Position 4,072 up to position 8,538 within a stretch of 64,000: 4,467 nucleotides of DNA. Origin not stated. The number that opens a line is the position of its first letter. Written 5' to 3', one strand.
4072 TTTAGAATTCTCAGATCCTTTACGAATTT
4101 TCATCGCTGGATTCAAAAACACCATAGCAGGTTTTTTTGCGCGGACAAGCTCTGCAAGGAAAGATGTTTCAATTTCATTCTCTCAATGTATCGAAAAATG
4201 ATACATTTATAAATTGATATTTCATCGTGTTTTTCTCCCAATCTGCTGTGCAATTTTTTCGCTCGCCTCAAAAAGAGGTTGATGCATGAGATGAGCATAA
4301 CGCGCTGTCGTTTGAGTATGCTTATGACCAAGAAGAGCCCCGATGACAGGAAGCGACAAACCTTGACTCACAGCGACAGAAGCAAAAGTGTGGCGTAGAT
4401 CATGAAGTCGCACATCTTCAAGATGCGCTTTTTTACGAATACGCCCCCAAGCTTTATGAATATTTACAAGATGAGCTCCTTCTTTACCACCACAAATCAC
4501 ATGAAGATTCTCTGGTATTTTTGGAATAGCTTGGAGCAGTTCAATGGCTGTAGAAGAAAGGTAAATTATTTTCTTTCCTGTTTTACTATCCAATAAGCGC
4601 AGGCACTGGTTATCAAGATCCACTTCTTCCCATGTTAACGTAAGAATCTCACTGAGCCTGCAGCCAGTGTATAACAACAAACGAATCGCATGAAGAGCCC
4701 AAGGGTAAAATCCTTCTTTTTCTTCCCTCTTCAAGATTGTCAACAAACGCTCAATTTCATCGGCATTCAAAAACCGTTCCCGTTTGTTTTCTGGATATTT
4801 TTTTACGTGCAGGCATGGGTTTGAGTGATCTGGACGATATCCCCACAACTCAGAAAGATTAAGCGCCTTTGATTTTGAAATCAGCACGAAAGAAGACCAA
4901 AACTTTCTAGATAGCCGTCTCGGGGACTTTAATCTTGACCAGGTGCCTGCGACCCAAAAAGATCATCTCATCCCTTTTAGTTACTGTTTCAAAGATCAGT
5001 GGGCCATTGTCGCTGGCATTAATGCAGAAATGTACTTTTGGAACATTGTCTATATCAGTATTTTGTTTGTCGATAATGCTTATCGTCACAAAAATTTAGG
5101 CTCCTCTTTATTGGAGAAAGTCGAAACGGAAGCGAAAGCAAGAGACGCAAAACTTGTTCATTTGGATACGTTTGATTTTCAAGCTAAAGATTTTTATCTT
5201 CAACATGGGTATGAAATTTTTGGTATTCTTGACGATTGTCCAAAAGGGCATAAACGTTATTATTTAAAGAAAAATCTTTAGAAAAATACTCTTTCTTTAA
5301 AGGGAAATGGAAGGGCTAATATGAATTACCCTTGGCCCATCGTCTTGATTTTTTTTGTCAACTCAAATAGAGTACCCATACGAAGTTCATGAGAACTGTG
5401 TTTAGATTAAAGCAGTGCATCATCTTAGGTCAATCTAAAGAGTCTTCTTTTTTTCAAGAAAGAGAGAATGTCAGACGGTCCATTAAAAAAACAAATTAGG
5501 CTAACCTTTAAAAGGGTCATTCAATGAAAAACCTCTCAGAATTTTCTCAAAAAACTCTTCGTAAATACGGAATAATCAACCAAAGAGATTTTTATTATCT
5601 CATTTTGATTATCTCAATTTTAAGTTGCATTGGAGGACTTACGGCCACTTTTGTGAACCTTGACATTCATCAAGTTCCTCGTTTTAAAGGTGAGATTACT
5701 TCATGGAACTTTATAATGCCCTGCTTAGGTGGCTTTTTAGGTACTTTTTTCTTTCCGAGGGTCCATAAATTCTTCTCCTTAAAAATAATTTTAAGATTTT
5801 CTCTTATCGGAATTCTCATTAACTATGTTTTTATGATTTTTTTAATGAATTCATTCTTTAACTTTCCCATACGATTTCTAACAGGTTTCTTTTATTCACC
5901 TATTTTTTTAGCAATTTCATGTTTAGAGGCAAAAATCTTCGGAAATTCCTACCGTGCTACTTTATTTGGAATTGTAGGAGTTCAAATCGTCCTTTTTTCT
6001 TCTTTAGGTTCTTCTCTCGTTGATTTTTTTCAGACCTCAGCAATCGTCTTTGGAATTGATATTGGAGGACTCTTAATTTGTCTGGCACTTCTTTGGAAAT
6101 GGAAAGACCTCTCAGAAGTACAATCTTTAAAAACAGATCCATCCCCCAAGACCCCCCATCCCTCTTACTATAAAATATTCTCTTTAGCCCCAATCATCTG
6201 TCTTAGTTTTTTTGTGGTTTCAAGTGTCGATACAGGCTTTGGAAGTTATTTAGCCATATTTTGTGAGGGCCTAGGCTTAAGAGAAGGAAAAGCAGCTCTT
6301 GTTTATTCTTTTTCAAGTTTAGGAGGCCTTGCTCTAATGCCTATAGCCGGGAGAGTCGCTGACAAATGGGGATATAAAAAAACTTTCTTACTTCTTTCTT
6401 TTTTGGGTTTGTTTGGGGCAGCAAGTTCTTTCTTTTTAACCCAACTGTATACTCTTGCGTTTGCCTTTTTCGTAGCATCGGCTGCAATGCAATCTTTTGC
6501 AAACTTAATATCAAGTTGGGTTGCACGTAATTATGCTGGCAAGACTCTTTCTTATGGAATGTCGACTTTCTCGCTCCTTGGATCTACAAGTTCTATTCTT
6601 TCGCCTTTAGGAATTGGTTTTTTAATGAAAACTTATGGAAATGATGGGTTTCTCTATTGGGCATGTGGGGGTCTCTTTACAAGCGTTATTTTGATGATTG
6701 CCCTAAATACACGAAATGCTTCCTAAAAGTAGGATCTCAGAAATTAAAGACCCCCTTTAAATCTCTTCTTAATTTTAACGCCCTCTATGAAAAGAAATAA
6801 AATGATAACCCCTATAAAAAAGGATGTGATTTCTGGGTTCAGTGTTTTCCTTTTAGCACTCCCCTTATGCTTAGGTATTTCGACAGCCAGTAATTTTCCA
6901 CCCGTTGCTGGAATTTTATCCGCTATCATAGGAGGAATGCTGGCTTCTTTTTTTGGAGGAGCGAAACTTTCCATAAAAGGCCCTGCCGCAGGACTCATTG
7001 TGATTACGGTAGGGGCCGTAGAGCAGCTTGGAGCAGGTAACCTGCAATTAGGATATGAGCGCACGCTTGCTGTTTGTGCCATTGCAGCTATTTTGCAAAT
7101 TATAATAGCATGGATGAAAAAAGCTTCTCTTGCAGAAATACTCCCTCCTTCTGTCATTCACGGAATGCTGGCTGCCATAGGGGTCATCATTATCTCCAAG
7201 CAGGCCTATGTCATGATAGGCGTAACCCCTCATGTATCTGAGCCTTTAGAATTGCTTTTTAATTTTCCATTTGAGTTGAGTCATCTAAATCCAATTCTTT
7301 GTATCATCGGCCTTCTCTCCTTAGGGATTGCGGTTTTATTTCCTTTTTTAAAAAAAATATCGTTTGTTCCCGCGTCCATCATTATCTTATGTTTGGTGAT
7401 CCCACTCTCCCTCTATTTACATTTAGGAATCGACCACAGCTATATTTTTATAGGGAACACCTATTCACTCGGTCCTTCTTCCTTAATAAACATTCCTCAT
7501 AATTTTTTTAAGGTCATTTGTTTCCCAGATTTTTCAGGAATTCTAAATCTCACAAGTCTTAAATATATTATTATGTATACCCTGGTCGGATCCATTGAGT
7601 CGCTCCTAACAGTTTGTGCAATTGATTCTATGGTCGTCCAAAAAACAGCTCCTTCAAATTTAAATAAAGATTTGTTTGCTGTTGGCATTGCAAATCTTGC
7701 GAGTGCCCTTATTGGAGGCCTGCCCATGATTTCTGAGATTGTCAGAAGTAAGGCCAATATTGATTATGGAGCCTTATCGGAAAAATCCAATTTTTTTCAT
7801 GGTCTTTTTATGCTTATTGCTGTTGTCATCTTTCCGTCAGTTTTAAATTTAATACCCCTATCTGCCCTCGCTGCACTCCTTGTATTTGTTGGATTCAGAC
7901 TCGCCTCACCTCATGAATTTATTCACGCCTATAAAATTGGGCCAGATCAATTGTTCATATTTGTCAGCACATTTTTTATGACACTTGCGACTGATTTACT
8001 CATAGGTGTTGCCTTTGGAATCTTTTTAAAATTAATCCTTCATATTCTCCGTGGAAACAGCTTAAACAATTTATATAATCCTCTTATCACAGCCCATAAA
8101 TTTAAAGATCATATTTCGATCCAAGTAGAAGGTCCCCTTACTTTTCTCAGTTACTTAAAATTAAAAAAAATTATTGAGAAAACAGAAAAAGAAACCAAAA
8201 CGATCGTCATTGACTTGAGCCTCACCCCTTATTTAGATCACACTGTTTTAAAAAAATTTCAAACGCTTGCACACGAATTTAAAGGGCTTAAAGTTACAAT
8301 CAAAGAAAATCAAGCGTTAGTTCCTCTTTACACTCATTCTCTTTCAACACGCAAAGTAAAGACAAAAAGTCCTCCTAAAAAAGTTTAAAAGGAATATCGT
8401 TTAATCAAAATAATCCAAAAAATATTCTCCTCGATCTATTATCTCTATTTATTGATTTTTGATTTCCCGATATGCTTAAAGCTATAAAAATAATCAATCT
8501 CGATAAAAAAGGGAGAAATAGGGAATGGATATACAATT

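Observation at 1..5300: Decayed integrative island remnant next to tRNA-Leu(UAA)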

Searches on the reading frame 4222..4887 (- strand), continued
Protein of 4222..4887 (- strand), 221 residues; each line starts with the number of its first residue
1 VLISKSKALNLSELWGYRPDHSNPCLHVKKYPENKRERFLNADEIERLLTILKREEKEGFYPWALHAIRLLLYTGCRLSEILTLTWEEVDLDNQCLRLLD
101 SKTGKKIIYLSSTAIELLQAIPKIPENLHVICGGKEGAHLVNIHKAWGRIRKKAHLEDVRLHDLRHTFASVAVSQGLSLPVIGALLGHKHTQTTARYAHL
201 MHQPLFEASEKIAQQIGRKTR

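Call 32: find_encoding_contigs(protein=P0063, flank=10000, max_places=2)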
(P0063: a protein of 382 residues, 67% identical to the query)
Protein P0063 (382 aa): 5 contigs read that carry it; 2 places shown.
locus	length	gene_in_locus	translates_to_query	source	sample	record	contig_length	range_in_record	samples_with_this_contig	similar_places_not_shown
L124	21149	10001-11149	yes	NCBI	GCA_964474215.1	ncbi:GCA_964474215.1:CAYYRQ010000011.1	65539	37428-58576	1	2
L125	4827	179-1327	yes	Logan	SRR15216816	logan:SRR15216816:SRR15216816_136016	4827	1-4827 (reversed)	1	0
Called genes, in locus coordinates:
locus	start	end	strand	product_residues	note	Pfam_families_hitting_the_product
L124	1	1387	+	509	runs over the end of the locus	PF00916:Sulfate_transp, PF01740:STAS (weak)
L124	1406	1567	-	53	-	-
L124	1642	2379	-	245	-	PF08003:Methyltransf_9, PF13489:Methyltransf_23, PF02353:CMAS, PF06325:PrmA (weak), PF13847:Methyltransf_31, PF08241:Methyltransf_11, PF08242:Methyltransf_12, PF13649:Methyltransf_25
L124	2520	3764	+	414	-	PF00696:AA_kinase, PF22468:ACT_9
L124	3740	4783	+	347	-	PF03060:NMO, PF05690:ThiG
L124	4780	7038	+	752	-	PF01590:GAF, PF13185:GAF_2, PF05524:PEP-utilisers_N, PF00391:PEP-utilizers, PF02896:PEP-utilizers_C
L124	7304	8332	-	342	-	PF02812:ELFV_dehydrog_N, PF00208:ELFV_dehydrog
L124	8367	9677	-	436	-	PF07690:MFS_1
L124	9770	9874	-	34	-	-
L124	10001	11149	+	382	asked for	PF13356:Arm-DNA-bind_3, PF14659:Phage_int_SAM_3, PF00589:Phage_integrase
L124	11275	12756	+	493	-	-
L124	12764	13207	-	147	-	PF01381:HTH_3 (weak), PF13443:HTH_26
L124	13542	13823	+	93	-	-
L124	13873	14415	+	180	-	-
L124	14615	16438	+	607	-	PF02518:HATPase_c (weak), PF13589:HATPase_c_3, PF00183:HSP90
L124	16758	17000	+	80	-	-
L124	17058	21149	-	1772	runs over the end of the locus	PF03389:MobA_MobL, PF01443:Viral_helicase1 (faint), PF03266:NTPase_1 (weak), PF13245:AAA_19, PF13604:AAA_30, PF18335:SH3_13 (weak), PF23639:DUF7146, PF13362:Toprim_3, +2 more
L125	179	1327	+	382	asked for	PF13356:Arm-DNA-bind_3, PF14659:Phage_int_SAM_3, PF00589:Phage_integrase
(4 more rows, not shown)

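Call 52: find_related_loci(query=P0002, collection=viral_contigs, flank=10000)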
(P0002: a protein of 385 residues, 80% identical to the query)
Query P0002 (385 aa) in viral_contigs; peptide patterns used: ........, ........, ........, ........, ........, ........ (x = any residue, [..] = any of these).
1 stretches matched a pattern, but none encodes a relative of the query by tblastn (E <= 1e-3).

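Call 54: find_related_loci(query=A2, collection=viral_contigs, flank=10000)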
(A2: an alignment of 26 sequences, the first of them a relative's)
Query A2 (385 aa) in viral_contigs; peptide patterns used: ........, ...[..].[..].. (x = any residue, [..] = any of these).
600 stretches matched a pattern (row limit reached: there are more); 563 encode a relative of the query (tblastn E <= 1e-3); the best 80 are kept; 80 distinct loci.
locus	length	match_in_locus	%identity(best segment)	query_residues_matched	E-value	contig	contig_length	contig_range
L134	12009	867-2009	57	1-378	2e-141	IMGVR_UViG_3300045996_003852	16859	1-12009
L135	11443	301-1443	56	1-378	5e-139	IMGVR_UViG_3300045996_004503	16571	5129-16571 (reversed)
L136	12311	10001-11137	47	1-378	1e-111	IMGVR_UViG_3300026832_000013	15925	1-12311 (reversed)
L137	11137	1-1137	46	1-378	1e-110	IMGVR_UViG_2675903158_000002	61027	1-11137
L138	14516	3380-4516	46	1-378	4e-110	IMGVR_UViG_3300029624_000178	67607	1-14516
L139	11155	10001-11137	46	1-378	1e-109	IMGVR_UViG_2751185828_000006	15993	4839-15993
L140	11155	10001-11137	45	1-378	4e-109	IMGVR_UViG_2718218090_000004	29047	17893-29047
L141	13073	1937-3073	46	1-378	2e-108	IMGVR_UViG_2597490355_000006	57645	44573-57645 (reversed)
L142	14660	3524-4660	46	1-378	2e-108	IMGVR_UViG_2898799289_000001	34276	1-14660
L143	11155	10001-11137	46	1-378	4e-108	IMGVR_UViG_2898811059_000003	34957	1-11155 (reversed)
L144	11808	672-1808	45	1-378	3e-105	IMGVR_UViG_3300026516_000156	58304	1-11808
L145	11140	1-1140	44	1-379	2e-105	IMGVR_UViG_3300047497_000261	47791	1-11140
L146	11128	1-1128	45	1-375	5e-103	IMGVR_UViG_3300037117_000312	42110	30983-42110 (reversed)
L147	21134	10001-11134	38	1-378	7e-82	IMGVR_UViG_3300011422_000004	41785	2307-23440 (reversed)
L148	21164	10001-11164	38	3-384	2e-76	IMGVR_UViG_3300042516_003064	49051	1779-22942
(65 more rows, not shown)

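Call 58: search_protein_families(library=padloc, proteins=[window:4222-4887:-], max_evalue=0.001)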
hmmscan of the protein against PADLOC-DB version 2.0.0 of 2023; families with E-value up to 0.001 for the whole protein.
window:4222-4887:- (221 aa): 0 families

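Call 59: search_protein_families(library=phrogs, proteins=[window:4222-4887:-], max_evalue=0.001)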
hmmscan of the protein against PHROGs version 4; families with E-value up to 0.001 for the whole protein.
window:4222-4887:- (221 aa): 8 families
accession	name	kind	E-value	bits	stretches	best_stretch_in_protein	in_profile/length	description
phrog_1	-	integration and excision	6e-44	152.3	1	16-218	247-453/611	integrase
phrog_216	-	integration and excision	1.7e-31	110.5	1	33-217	49-241/301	integrase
phrog_35951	-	unknown function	1.3e-10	42.6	1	144-219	6-81/97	-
phrog_7685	-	integration and excision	8.7e-09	36.3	1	101-212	124-235/240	integrase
phrog_5127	-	integration and excision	5.4e-06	27.1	1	41-193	197-326/355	integrase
phrog_7269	-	integration and excision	4.3e-05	24.4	1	158-205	27-74/89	integrase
phrog_5830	-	integration and excision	0.00068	19.9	1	30-119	102-187/318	integrase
phrog_24775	-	unknown function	0.00088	20.4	0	140-194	12-63/101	-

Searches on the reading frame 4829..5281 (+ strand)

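Call 15: search_protein_families(library=ncbifam, proteins=[window:4829-5281:+], max_evalue=0.001)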
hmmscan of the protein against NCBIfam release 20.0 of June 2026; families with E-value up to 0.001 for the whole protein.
window:4829-5281:+ (150 aa): 3 families
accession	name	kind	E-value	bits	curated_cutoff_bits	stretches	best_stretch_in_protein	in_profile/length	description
NF040501.1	resist_ArsN2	equivalog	2.8e-05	23.8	125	1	58-129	34-102/133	arsenic resistance N-acetyltransferase ArsN2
TIGR01575.1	rimI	equivalog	8.2e-05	22.8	86.4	1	73-134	55-118/132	ribosomal protein S18-alanine N-acetyltransferase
NF003641.0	PRK05279.1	equivalog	0.00022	20.2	344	1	75-145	361-428/441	amino-acid N-acetyltransferase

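Call 58: search_protein_families(library=padloc, proteins=[window:4829-5281:+], max_evalue=0.001)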
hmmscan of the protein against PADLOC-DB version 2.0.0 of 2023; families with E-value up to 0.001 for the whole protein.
window:4829-5281:+ (150 aa): 0 families

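Call 59: search_protein_families(library=phrogs, proteins=[window:4829-5281:+], max_evalue=0.001)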
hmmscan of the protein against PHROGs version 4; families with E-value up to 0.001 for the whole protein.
window:4829-5281:+ (150 aa): 2 families
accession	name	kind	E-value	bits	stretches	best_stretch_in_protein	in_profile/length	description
phrog_3810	-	other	6.7e-10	40.2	1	59-129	70-143/155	acetyltransferase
phrog_1249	-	other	3.3e-07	31.2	1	72-137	88-155/180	acetyltransferase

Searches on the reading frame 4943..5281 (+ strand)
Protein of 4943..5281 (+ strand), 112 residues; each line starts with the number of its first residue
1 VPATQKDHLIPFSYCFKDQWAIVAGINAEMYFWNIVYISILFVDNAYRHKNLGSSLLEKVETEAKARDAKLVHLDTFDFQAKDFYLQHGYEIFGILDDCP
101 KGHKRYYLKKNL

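Call 6: search_protein_families(library=pfam, proteins=[window:4943-5281:+], max_evalue=0.01)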
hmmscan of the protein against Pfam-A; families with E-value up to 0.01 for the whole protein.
window:4943-5281:+ (112 aa): 3 families
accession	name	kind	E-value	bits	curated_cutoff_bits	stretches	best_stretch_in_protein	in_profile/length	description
PF00583.31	Acetyltransf_1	-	1.7e-09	38.4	20.7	1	16-90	38-116/116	Acetyltransferase (GNAT) family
PF13508.13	Acetyltransf_7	-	1.7e-09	38.3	27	1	23-91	15-83/84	Acetyltransferase (GNAT) domain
PF13673.13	Acetyltransf_10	-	5.7e-08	33.2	23.6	1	37-91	53-108/128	Acetyltransferase (GNAT) domain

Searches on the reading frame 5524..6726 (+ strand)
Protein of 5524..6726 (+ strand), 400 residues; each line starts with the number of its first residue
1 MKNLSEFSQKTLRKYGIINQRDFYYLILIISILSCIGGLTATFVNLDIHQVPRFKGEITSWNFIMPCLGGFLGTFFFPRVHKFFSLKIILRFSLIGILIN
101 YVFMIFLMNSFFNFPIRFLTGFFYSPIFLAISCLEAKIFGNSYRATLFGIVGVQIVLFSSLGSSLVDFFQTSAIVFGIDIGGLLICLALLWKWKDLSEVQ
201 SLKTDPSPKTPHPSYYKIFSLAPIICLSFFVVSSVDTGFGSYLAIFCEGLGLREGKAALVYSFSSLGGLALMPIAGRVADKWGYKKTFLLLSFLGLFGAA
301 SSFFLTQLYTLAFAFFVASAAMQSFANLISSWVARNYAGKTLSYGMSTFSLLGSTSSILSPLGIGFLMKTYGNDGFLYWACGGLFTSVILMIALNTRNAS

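Call 6: search_protein_families(library=pfam, proteins=[window:5524-6726:+], max_evalue=0.01)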
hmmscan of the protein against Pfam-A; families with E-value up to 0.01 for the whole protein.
window:5524-6726:+ (400 aa): 1 family
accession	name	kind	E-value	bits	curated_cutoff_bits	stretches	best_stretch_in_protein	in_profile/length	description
PF07690.21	MFS_1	-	4.8e-26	91.9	33.4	2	47-306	22-289/347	Major Facilitator Superfamily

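Call 15: search_protein_families(library=ncbifam, proteins=[window:5524-6726:+], max_evalue=0.001)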
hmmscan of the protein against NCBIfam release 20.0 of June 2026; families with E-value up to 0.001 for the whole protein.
window:5524-6726:+ (400 aa): 2 families
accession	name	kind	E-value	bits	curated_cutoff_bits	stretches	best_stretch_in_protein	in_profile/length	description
TIGR00895.1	2A0115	subfamily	4.6e-05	22.5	418.55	0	225-368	255-398/398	aromatic acid/H+ symport family MFS transporter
TIGR00880.1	2_A_01_02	superfamily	0.00042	20.4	131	0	265-393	8-137/141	multidrug resistance protein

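Call 35: find_homologous_proteins(query=window:5524-6726:+)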
Query window:5524-6726:+ (400 aa): 4 proteins with E <= 0.001 among 8000 candidates.
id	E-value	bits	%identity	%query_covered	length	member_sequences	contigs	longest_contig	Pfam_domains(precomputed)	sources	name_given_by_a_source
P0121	3.2e-256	868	100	100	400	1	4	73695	PF07690.22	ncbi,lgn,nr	ncbi:MAG: hypothetical protein B7Y25_00070 [Alphaproteobacteria bacterium 16-39-46]|nr:MAG: hypothet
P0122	3.2e-115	404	50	98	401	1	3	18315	PF07690.22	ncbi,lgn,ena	-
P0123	2.0e-105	372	49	98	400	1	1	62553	PF13347.13,PF07690.22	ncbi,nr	ncbi:MAG: hypothetical protein JSS34_01215 [Proteobacteria bacterium]|nr:hypothetical protein [Pseud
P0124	4.7e-92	328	44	100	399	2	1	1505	PF13347.13,PF07690.22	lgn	-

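Call 36: find_encoding_contigs(protein=P0123, flank=10000, max_places=2)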
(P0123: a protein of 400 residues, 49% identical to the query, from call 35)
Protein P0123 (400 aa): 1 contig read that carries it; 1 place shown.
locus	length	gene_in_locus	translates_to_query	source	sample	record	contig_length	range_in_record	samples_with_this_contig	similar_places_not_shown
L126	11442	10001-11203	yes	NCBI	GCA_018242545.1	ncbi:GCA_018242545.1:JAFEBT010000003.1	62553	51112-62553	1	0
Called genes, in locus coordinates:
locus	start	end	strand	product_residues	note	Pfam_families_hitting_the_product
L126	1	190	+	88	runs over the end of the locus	PF10387:DUF2442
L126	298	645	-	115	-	PF01521:Fe-S_biosyn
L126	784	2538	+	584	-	PF03485:Arg_tRNA_synt_N, PF00750:tRNA-synt_1d, PF05746:DALR_1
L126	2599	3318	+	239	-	PF05036:SPOR (faint)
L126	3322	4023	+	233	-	PF02163:Peptidase_M50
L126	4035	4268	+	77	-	PF02416:TatA_B_E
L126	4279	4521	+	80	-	PF02416:TatA_B_E (weak)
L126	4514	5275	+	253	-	PF00902:TatC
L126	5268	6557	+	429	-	PF02403:Seryl_tRNA_N, PF00587:tRNA-synt_2b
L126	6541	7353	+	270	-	PF01975:SurE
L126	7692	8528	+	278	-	-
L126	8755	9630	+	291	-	-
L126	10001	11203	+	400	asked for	PF07690:MFS_1, PF13347:MFS_2 (weak), PF07690:MFS_1 (weak)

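Call 37: find_encoding_contigs(protein=P0122, flank=10000, max_places=3)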
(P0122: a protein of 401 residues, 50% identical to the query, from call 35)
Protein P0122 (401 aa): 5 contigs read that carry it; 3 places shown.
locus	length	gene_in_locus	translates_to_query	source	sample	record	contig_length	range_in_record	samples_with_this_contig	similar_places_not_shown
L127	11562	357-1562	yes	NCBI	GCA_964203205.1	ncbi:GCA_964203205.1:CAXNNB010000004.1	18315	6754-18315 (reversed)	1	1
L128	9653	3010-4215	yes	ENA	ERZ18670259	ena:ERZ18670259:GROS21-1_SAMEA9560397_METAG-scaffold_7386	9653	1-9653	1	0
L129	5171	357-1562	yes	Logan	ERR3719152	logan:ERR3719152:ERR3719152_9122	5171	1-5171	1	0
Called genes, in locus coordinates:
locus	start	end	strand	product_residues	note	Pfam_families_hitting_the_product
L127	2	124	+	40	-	?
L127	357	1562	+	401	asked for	PF07690:MFS_1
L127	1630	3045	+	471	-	PF13742:tRNA_anti_2, PF01336:tRNA_anti-codon, PF02601:Exonuc_VII_L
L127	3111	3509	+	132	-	PF02699:YajC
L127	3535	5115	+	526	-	PF07549:Sec_GG (faint), PF21760:SecD_1st, PF22599:SecDF_P1_head, PF02355:SecD_SecF_C, PF03176:MMPL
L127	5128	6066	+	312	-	PF07549:Sec_GG, PF02355:SecD_SecF_C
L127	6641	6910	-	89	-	PF15738:YafQ_toxin, PF05016:ParE_toxin (weak)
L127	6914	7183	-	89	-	PF04221:RelB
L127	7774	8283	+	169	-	-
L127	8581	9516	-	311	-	PF00535:Glycos_transf_2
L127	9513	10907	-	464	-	-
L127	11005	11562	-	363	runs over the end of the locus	PF00733:Asn_synthase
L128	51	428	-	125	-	PF04754:Transposase_31 (weak)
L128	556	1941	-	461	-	PF13546:DDE_5, PF01609:DDE_Tnp_1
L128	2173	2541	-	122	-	PF04754:Transposase_31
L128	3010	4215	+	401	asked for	PF07690:MFS_1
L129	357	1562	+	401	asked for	PF07690:MFS_1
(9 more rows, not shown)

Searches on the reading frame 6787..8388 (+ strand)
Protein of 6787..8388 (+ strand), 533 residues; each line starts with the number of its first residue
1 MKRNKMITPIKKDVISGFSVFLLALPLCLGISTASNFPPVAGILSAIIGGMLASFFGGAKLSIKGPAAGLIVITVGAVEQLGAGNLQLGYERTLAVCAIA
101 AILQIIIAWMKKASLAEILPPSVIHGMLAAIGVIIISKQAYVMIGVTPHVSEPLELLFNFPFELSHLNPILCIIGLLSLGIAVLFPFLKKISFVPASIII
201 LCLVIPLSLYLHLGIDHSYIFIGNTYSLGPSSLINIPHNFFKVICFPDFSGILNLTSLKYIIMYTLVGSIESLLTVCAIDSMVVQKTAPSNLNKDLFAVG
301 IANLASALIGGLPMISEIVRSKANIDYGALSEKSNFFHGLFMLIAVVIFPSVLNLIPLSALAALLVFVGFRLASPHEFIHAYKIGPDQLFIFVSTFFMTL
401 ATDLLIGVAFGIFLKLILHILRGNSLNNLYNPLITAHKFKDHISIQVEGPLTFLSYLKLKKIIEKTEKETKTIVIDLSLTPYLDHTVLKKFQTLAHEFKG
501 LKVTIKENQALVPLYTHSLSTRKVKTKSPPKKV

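Call 6: search_protein_families(library=pfam, proteins=[window:6787-8388:+], max_evalue=0.01)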
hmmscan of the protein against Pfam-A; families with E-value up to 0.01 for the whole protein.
window:6787-8388:+ (533 aa): 3 families
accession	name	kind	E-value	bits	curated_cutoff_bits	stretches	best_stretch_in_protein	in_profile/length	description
PF00916.26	Sulfate_transp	-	1.4e-46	159.4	23.2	1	11-395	2-380/380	Sulfate permease family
PF16983.11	MFS_MOT1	-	1.8e-05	25.5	30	1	280-372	25-111/111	Molybdate transporter of MFS superfamily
PF01740.26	STAS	-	4.5e-05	23.6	22.6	1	439-504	7-76/106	STAS domain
